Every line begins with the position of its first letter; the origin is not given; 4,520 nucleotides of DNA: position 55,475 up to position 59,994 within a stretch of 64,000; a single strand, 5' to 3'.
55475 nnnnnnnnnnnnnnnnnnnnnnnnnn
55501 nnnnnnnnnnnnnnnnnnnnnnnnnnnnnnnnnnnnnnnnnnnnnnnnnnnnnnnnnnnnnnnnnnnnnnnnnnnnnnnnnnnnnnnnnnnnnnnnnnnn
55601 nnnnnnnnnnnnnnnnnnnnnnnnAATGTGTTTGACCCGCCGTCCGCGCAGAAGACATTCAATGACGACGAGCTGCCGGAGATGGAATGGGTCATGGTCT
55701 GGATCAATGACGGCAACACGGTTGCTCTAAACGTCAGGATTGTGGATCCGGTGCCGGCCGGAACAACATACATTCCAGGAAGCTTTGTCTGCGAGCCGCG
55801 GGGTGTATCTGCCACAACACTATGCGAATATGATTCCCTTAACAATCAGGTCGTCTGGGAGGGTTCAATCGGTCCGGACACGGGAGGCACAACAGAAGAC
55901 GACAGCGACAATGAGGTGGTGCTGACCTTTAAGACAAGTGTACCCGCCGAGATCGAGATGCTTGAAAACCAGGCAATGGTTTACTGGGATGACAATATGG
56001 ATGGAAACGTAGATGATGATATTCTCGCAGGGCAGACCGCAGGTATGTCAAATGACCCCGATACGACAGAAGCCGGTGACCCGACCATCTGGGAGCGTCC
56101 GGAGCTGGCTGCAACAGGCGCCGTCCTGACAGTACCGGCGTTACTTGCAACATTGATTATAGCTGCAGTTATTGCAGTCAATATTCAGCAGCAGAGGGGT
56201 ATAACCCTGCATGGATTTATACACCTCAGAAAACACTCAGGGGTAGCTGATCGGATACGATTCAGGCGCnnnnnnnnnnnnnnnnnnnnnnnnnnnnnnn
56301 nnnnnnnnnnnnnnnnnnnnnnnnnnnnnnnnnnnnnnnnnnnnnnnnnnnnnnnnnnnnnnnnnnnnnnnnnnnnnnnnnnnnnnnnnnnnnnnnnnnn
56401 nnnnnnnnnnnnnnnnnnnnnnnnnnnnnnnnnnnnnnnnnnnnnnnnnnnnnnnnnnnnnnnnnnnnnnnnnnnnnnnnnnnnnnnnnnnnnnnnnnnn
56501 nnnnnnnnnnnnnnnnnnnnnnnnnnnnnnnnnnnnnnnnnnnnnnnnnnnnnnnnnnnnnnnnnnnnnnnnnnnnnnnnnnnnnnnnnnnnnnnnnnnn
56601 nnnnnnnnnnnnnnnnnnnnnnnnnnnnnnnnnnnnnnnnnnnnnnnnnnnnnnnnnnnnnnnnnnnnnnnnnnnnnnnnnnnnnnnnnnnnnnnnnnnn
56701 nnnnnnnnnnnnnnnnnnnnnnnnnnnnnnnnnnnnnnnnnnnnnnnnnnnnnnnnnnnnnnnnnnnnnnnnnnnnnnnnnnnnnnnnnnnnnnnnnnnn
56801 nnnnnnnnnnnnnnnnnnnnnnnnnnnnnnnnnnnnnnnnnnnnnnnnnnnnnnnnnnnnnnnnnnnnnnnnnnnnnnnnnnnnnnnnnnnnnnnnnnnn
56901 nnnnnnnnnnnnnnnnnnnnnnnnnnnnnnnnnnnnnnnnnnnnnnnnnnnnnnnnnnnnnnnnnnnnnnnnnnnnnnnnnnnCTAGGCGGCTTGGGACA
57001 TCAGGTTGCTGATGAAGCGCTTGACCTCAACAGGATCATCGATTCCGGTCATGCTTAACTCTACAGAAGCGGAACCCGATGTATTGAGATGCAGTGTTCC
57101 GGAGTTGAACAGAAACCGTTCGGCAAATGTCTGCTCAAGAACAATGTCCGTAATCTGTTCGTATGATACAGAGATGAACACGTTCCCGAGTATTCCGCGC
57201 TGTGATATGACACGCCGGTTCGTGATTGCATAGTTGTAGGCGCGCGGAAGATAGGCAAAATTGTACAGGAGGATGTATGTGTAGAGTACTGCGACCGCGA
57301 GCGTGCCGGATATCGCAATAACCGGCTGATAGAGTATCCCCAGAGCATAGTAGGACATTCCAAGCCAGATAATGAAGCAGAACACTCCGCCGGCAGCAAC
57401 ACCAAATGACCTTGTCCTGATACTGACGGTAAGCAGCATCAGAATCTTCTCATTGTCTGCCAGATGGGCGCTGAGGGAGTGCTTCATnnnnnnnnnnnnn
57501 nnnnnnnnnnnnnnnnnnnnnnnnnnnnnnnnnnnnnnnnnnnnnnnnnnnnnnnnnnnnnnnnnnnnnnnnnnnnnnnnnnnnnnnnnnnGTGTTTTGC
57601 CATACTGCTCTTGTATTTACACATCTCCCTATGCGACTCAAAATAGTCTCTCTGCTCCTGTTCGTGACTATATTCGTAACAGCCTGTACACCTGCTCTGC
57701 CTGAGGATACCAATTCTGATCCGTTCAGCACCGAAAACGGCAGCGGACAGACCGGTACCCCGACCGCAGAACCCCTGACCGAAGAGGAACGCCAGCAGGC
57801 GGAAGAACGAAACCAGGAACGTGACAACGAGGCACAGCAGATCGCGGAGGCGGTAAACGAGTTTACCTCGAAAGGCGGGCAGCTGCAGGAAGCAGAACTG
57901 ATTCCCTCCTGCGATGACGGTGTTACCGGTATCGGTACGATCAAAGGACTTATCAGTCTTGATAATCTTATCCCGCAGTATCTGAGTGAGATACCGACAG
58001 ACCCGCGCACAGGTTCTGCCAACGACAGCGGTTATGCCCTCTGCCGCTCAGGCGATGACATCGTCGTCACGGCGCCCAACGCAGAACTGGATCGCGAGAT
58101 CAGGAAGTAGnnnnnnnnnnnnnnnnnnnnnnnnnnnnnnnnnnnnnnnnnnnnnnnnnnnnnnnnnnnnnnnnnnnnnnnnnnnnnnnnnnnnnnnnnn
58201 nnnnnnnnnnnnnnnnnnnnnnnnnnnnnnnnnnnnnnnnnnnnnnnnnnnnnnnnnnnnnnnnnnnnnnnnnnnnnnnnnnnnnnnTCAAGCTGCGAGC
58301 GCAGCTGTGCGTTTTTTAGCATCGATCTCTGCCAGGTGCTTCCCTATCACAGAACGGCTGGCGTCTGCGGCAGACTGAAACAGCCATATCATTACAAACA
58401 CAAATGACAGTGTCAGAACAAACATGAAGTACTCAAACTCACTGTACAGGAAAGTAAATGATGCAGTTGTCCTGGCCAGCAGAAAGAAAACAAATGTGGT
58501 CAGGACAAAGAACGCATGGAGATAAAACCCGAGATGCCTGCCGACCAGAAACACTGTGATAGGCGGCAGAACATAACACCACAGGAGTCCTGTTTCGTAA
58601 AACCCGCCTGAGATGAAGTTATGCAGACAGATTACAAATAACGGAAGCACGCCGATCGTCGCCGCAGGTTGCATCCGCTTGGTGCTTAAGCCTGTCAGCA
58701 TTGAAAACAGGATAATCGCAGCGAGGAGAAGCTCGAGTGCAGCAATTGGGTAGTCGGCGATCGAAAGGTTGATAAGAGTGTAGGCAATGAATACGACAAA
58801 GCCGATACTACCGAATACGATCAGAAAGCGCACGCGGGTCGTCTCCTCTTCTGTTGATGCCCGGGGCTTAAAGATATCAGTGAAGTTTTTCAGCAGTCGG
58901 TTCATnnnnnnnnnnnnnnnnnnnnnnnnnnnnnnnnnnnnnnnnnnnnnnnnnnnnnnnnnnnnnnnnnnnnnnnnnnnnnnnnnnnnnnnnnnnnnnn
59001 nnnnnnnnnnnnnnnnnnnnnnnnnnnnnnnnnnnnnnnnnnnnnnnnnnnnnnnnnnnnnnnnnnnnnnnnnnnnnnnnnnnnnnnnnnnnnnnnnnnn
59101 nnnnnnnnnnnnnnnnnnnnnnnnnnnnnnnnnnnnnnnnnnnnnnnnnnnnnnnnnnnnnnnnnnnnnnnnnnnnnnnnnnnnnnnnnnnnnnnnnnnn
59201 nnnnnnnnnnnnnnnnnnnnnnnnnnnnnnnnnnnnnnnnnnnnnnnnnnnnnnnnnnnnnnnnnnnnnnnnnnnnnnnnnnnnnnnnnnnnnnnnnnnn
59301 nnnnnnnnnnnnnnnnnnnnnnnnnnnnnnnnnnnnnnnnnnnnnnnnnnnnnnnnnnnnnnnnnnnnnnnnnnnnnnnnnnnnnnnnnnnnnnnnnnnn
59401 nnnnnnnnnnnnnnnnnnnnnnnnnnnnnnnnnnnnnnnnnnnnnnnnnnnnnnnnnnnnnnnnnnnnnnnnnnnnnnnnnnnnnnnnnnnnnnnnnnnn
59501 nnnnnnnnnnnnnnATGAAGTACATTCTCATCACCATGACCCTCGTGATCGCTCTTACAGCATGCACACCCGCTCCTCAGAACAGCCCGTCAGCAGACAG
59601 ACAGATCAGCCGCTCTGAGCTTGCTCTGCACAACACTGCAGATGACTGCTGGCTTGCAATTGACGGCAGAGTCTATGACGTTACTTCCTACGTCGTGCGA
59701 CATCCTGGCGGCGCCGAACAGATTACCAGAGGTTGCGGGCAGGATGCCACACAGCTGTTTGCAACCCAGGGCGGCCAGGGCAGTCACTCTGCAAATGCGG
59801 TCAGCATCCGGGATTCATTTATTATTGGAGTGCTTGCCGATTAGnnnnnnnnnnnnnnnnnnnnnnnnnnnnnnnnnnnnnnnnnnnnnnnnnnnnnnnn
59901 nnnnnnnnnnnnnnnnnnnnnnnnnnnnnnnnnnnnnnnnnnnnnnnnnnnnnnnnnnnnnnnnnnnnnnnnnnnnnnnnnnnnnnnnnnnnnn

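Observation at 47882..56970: Giant DUF11-repeat surface protein with an LAxTG signal, paired with a class-E-like sortase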

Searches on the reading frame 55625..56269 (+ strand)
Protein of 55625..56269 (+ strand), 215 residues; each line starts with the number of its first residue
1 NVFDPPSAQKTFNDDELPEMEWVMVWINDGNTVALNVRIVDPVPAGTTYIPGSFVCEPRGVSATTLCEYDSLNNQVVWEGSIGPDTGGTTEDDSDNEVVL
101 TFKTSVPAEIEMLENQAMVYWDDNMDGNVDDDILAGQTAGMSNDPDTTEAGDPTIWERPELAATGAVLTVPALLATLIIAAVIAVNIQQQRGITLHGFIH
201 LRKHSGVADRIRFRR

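Call 23: find_homologous_proteins(query=window:55625-56269:+)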
Query seq(215 aa): 869 candidates shared short words with the query, none scored E <= 0.001.

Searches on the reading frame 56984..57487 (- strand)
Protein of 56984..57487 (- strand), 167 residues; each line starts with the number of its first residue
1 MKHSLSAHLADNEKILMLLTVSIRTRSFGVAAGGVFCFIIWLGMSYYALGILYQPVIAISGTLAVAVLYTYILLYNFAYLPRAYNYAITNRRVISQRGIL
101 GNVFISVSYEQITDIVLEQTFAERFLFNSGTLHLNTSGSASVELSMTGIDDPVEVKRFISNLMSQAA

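Call 7: search_protein_families(library=pfam, proteins=[window:56984-57487:-], max_evalue=0.01)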
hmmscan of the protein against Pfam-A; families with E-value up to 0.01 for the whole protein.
window:56984-57487:- (167 aa): 2 families
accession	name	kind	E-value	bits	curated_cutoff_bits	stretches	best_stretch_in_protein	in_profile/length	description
PF03703.20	bPH_2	-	3.2e-13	50.2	22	1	82-159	2-78/78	Bacterial PH domain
PF14470.12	bPH_3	-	0.00018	22.4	23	1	68-128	8-70/95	Bacterial PH domain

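Call 8: search_protein_families(library=ncbifam, proteins=[window:56984-57487:-], max_evalue=0.01)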
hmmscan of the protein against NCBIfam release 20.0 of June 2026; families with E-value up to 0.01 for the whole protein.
window:56984-57487:- (167 aa): 1 family
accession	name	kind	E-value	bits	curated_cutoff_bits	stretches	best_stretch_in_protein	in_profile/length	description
NF040894.1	puhB_PGC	equivalog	5.2e-05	23.2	110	1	38-138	50-146/176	photosynthetic complex putative assembly protein PuhB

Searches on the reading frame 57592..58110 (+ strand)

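Call 7: search_protein_families(library=pfam, proteins=[window:57592-58110:+], max_evalue=0.01)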
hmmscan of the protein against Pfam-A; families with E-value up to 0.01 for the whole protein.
window:57592-58110:+ (172 aa): 0 families

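Call 8: search_protein_families(library=ncbifam, proteins=[window:57592-58110:+], max_evalue=0.01)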
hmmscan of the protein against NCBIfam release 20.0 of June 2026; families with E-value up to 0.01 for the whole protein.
window:57592-58110:+ (172 aa): 1 family
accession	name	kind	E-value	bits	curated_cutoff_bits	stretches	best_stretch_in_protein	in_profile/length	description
NF041490.1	trans_reg_SutA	equivalog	0.0037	18.1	145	1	57-102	48-89/109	dormancy-specific transcriptional regulator SutA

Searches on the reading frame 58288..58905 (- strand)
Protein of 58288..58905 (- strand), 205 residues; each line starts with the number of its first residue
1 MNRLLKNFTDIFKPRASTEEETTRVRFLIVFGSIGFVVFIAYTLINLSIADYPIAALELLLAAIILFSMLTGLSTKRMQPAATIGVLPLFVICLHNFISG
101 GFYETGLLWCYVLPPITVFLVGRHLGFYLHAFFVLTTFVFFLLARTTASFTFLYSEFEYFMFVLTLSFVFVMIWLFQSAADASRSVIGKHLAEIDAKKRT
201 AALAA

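Call 7: search_protein_families(library=pfam, proteins=[window:58288-58905:-], max_evalue=0.01)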
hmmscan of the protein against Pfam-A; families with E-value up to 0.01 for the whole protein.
window:58288-58905:- (205 aa): 1 family
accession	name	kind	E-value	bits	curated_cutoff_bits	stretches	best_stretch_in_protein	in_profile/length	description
PF20966.2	MASE6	-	1.4e-07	32.1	27.4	1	21-177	5-156/170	MASE6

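Call 8: search_protein_families(library=ncbifam, proteins=[window:58288-58905:-], max_evalue=0.01)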
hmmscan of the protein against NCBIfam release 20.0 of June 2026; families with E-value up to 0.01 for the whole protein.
window:58288-58905:- (205 aa): 1 family
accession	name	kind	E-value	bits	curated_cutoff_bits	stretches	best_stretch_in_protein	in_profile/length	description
NF002210.0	PRK01100.1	equivalog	0.00025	20.8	282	1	116-194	70-148/210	accessory gene regulator ArgB-like protein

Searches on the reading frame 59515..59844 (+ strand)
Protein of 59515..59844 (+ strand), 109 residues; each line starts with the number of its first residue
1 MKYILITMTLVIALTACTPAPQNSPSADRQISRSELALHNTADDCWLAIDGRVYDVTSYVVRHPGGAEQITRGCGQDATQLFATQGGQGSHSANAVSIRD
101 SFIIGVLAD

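Call 48: search_protein_families(library=pfam, max_evalue=0.001, proteins=[window:59515-59844:+])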
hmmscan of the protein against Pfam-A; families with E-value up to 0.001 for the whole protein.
window:59515-59844:+ (109 aa): 1 family
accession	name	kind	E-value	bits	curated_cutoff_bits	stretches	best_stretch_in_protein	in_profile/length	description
PF00173.33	Cyt-b5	-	5e-21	75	23.7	1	33-107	2-73/74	Cytochrome b5-like Heme/Steroid binding domain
